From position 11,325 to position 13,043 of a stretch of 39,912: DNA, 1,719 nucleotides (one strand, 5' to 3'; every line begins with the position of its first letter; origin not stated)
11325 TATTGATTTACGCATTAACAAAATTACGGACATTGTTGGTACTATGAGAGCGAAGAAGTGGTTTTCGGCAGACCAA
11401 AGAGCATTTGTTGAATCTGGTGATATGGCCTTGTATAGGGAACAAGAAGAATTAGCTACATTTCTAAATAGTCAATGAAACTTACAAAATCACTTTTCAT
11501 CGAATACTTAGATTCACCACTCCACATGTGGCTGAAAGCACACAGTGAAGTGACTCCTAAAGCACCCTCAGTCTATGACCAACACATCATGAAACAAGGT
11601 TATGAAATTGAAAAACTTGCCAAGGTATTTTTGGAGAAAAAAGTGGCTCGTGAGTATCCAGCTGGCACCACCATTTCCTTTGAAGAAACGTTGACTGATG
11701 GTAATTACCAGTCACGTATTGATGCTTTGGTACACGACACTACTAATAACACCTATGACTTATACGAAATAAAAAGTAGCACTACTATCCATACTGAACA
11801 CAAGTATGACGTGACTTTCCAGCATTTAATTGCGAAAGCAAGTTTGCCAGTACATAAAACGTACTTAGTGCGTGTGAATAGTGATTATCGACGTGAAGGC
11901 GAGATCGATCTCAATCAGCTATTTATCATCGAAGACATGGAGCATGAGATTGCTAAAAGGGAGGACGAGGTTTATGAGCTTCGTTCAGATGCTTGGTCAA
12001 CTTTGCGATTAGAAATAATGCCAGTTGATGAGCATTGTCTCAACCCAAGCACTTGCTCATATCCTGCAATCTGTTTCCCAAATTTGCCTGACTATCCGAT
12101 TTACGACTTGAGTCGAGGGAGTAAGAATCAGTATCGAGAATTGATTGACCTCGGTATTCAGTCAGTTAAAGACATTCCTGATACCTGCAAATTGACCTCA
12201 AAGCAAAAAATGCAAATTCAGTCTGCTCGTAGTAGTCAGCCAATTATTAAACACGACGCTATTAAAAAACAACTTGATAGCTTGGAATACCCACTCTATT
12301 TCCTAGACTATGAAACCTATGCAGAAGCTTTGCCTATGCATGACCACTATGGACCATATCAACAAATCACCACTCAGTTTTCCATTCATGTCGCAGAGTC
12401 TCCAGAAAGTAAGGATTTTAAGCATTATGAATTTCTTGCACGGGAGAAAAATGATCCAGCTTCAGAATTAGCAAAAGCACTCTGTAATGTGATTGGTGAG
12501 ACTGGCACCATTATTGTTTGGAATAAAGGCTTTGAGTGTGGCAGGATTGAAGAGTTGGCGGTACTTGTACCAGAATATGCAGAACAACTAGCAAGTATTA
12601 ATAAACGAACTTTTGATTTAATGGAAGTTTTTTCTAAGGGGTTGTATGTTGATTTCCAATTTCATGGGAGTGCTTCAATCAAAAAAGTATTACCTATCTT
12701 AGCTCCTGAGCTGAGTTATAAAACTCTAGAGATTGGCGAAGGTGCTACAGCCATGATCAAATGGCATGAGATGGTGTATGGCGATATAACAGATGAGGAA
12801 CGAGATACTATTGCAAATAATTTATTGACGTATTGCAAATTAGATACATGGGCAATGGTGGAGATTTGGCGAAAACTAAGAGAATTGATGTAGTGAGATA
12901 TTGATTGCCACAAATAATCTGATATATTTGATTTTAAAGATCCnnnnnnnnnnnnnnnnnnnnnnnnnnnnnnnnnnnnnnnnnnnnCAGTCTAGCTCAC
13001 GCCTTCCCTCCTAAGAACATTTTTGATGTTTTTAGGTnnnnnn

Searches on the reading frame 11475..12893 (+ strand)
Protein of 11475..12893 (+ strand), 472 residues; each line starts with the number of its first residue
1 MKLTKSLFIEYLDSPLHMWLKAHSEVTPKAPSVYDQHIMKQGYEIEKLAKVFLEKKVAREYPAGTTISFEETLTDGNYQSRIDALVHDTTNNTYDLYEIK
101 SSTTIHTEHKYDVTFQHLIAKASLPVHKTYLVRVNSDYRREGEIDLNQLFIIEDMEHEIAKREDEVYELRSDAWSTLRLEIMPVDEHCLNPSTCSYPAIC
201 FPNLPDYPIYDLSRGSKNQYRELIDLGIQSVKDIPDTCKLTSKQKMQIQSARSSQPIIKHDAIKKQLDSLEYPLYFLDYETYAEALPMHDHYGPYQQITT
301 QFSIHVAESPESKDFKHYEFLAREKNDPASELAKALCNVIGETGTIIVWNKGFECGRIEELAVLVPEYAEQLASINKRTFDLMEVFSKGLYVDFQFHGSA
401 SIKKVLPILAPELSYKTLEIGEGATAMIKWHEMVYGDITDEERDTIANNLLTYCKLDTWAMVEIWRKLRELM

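Call 52: search_protein_families(library=pfam, proteins=[window:11475-12893:+], max_evalue=0.001)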
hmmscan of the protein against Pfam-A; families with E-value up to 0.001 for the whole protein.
window:11475-12893:+ (472 aa): 1 family
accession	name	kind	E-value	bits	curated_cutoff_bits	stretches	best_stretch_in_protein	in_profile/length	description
PF11074.14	DUF2779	-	1.2e-40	139.1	23.3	1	275-401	1-126/126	Domain of unknown function(DUF2779)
